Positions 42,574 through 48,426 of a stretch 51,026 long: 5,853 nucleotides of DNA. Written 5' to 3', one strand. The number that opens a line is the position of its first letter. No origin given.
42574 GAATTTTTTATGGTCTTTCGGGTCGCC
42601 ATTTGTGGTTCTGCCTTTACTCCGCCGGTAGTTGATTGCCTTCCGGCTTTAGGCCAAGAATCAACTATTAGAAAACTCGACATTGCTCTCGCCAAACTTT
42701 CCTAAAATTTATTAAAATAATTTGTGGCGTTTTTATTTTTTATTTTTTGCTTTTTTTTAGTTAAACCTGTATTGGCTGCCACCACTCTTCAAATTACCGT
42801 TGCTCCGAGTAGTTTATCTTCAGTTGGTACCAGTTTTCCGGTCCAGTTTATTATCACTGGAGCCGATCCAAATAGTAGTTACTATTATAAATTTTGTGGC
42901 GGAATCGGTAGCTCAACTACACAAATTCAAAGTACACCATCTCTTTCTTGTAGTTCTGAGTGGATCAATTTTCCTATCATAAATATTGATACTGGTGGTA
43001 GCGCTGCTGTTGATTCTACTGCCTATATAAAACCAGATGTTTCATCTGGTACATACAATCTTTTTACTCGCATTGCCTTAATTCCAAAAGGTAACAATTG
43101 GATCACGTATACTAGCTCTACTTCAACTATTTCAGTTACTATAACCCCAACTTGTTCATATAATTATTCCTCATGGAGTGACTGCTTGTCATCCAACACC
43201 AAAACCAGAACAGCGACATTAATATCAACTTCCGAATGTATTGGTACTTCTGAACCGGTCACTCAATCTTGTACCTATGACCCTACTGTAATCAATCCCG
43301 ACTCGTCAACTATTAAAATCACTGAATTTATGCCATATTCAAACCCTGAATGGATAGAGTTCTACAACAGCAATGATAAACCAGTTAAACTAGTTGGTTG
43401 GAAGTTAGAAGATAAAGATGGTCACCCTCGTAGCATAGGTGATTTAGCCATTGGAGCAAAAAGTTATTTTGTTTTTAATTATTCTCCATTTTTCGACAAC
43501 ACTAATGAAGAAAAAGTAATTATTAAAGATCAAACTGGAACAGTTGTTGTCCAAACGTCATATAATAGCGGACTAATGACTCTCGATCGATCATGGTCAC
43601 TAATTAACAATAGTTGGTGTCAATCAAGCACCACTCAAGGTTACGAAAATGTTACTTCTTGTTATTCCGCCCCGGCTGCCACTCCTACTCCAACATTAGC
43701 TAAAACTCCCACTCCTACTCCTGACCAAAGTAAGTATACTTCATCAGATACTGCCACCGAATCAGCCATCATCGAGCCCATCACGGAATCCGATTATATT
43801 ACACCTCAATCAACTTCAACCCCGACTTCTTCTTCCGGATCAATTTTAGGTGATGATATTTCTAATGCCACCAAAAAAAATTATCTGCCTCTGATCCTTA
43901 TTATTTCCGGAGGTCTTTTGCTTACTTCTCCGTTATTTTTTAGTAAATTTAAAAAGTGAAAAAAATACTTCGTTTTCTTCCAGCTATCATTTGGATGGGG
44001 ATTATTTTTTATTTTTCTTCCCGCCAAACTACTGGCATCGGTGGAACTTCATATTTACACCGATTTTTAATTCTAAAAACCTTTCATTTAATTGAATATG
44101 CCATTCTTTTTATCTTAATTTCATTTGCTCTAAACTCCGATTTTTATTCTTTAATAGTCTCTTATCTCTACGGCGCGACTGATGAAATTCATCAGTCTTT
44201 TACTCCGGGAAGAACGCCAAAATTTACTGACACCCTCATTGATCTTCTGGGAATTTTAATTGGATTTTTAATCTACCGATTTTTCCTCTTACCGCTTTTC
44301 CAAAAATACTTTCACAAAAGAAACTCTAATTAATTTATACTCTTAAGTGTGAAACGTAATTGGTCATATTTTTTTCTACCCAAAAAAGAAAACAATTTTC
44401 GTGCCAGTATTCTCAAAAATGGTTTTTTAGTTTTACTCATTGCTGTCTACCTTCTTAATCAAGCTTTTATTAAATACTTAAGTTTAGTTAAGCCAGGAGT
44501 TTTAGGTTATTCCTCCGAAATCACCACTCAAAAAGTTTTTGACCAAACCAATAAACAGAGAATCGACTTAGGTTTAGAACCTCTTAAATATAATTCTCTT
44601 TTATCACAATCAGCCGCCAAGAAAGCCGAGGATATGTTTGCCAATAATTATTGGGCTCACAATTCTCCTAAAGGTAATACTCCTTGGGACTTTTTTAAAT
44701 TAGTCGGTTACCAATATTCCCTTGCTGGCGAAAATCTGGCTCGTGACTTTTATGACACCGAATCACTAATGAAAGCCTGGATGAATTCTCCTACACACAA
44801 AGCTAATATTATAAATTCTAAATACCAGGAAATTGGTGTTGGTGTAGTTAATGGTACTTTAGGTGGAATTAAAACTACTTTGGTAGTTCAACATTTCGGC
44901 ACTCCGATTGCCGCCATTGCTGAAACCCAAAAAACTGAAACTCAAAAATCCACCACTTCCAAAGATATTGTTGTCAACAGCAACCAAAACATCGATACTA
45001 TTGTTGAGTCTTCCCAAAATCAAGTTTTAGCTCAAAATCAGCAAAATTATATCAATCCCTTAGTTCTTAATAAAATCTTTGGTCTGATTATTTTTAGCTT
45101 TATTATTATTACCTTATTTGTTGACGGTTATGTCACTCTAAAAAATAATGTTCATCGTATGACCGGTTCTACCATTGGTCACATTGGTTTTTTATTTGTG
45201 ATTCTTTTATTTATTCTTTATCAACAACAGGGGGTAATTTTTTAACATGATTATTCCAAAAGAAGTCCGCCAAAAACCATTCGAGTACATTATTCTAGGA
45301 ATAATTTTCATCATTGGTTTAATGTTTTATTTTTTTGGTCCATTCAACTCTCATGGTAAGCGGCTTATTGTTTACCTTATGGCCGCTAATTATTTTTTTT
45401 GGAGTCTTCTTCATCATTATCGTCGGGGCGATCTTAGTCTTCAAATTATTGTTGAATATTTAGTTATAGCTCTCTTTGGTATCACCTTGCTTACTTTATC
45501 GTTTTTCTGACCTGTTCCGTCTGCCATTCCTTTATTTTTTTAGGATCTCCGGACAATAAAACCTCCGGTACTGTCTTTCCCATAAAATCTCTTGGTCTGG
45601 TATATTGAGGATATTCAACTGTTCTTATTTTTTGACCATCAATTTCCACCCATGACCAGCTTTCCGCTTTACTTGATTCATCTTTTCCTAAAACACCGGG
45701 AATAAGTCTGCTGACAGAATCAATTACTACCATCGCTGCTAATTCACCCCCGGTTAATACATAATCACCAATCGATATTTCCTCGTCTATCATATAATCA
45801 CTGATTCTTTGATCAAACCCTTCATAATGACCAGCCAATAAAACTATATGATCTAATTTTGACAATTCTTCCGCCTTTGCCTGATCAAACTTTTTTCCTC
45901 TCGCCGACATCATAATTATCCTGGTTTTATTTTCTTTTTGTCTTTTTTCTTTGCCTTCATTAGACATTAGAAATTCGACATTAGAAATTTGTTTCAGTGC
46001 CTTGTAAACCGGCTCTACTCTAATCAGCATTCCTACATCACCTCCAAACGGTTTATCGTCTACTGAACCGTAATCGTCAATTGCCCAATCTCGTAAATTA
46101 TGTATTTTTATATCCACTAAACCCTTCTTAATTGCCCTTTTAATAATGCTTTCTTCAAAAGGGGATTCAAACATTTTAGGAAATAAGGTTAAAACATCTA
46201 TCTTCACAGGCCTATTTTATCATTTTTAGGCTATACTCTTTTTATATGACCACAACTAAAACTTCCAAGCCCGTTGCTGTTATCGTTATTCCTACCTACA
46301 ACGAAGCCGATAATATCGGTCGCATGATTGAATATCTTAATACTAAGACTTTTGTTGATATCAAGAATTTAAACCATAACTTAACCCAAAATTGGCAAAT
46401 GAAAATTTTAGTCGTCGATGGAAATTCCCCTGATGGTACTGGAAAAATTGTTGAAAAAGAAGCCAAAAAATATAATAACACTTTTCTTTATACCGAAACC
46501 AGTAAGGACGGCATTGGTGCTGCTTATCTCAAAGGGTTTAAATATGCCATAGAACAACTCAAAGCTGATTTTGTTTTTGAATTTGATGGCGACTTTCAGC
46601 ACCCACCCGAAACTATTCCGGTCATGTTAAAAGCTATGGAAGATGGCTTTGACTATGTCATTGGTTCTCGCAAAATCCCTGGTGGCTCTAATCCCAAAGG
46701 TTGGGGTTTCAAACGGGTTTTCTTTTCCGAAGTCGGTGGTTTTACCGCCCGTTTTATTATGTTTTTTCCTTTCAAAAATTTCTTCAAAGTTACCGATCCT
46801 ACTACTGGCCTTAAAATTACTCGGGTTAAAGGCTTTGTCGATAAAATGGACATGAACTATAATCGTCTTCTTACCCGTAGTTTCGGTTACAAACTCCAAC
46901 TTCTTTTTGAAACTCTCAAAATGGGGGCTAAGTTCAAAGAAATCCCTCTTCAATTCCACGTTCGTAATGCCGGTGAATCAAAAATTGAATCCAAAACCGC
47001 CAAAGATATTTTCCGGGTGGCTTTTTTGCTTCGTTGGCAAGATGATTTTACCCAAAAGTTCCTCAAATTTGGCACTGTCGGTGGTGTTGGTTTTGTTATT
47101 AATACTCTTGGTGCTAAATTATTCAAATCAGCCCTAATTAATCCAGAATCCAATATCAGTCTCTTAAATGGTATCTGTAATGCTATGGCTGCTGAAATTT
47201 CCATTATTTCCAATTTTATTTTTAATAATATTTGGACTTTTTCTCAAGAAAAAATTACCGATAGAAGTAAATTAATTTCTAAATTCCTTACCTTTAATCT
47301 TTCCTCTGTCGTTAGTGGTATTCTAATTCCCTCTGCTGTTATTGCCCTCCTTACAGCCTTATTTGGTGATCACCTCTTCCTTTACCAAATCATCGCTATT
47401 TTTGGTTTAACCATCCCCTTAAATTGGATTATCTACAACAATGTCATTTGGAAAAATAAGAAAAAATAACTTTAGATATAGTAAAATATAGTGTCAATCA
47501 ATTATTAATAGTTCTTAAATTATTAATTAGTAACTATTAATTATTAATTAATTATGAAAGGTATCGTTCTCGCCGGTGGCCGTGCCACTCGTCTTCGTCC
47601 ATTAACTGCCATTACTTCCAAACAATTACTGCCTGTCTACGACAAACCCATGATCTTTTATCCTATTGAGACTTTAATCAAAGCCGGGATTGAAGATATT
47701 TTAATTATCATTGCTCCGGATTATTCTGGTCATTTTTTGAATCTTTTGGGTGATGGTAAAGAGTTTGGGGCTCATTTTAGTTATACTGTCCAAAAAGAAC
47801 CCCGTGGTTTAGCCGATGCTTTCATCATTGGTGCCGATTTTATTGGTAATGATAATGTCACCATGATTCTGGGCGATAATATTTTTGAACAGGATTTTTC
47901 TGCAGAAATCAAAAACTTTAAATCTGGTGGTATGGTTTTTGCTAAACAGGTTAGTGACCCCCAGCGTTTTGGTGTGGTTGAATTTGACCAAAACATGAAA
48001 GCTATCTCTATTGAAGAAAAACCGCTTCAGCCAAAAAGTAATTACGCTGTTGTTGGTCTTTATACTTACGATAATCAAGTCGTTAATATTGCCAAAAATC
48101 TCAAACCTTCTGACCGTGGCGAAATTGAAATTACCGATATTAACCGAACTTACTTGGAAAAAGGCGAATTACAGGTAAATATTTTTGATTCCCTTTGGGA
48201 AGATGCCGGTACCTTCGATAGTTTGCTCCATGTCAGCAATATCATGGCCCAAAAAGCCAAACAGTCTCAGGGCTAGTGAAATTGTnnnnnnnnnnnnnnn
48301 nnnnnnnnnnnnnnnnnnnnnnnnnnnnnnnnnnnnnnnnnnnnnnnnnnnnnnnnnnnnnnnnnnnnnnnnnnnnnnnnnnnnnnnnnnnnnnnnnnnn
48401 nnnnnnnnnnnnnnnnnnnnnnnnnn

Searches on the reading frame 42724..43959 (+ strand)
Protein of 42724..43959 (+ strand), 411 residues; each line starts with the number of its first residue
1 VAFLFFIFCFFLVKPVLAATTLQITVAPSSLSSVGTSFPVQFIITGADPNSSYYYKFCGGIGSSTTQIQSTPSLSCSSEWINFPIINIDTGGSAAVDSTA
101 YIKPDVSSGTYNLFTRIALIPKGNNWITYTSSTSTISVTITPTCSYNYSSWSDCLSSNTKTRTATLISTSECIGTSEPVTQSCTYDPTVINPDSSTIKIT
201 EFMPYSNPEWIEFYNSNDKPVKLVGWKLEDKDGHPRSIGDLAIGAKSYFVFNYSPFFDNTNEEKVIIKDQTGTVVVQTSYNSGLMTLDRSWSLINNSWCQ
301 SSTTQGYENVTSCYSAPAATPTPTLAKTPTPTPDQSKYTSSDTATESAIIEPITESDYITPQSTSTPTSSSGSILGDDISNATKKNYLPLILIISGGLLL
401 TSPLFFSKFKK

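Call 70: search_protein_families(library=pfam, proteins=[window:42724-43959:+], max_evalue=0.00001)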
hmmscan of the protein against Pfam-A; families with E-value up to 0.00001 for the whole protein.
window:42724-43959:+ (411 aa): 1 family
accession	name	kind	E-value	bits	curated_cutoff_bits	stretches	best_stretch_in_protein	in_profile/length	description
PF00932.25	LTD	-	2.6e-11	44.3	34.3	1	193-281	4-108/109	Lamin Tail Domain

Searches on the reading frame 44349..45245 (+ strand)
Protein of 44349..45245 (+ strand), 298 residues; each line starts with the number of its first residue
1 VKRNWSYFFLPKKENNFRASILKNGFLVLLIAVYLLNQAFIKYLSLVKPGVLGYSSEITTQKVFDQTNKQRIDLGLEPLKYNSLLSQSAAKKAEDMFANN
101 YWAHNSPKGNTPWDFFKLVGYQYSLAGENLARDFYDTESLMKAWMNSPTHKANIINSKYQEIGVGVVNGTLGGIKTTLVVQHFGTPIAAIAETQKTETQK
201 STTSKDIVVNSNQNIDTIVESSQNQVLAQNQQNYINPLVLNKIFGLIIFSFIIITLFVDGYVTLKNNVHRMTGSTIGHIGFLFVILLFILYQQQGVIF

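Call 70: search_protein_families(library=pfam, proteins=[window:44349-45245:+], max_evalue=0.00001)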
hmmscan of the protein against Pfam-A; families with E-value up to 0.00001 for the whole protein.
window:44349-45245:+ (298 aa): 1 family
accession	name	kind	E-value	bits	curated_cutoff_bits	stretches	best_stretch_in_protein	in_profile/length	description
PF00188.32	CAP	-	4.2e-18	66.7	21.1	1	65-182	2-116/117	Cysteine-rich secretory protein family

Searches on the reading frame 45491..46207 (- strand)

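Call 70: search_protein_families(library=pfam, proteins=[window:45491-46207:-], max_evalue=0.00001)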
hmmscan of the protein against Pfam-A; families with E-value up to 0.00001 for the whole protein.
window:45491-46207:- (238 aa): 1 family
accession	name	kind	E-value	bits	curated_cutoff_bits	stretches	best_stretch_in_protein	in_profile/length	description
PF01746.26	tRNA_m1G_MT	-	2.1e-51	174.9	27.3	1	23-238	2-192/195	tRNA (Guanine-1)-methyltransferase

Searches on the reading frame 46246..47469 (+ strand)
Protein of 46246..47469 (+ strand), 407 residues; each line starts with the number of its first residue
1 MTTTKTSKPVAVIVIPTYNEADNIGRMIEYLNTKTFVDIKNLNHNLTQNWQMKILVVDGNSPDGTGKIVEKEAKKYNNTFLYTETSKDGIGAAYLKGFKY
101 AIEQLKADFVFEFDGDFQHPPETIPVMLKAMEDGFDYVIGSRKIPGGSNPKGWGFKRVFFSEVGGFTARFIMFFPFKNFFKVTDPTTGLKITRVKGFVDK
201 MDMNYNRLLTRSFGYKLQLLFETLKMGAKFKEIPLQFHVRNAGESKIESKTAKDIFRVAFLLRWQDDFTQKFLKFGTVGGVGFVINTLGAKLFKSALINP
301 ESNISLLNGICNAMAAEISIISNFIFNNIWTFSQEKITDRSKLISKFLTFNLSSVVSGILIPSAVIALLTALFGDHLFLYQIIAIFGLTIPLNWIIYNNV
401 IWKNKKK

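Call 70: search_protein_families(library=pfam, proteins=[window:46246-47469:+], max_evalue=0.00001)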
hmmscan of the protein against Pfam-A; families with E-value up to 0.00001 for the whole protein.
window:46246-47469:+ (407 aa): 2 families
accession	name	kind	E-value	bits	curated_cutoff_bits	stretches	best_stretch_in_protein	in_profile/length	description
PF00535.33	Glycos_transf_2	-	1.1e-22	81.1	23.3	1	13-166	2-139/168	Glycosyl transferase family 2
PF04138.20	GtrA_DPMS_TM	-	3.3e-11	43.8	26.1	1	274-402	1-117/117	GtrA/DPMS, transmembrane domain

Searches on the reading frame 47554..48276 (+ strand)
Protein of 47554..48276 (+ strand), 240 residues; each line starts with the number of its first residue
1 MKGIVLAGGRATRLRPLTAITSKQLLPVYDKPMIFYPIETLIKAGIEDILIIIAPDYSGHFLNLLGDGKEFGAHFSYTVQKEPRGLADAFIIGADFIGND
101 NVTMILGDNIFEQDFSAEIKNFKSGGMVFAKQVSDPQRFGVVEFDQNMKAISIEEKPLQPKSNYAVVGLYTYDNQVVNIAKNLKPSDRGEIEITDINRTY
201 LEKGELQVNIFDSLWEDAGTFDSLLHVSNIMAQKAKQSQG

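Call 70: search_protein_families(library=pfam, proteins=[window:47554-48276:+], max_evalue=0.00001)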
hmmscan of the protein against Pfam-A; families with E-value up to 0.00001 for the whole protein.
window:47554-48276:+ (240 aa): 2 families
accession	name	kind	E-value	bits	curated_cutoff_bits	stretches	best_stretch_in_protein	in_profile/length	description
PF00483.29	NTP_transferase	-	2.5e-64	217.6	21.2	1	2-232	1-243/245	Nucleotidyl transferase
PF12804.13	NTP_transf_3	-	2.3e-08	34.8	27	1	3-111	1-98/160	MobA-like NTP transferase domain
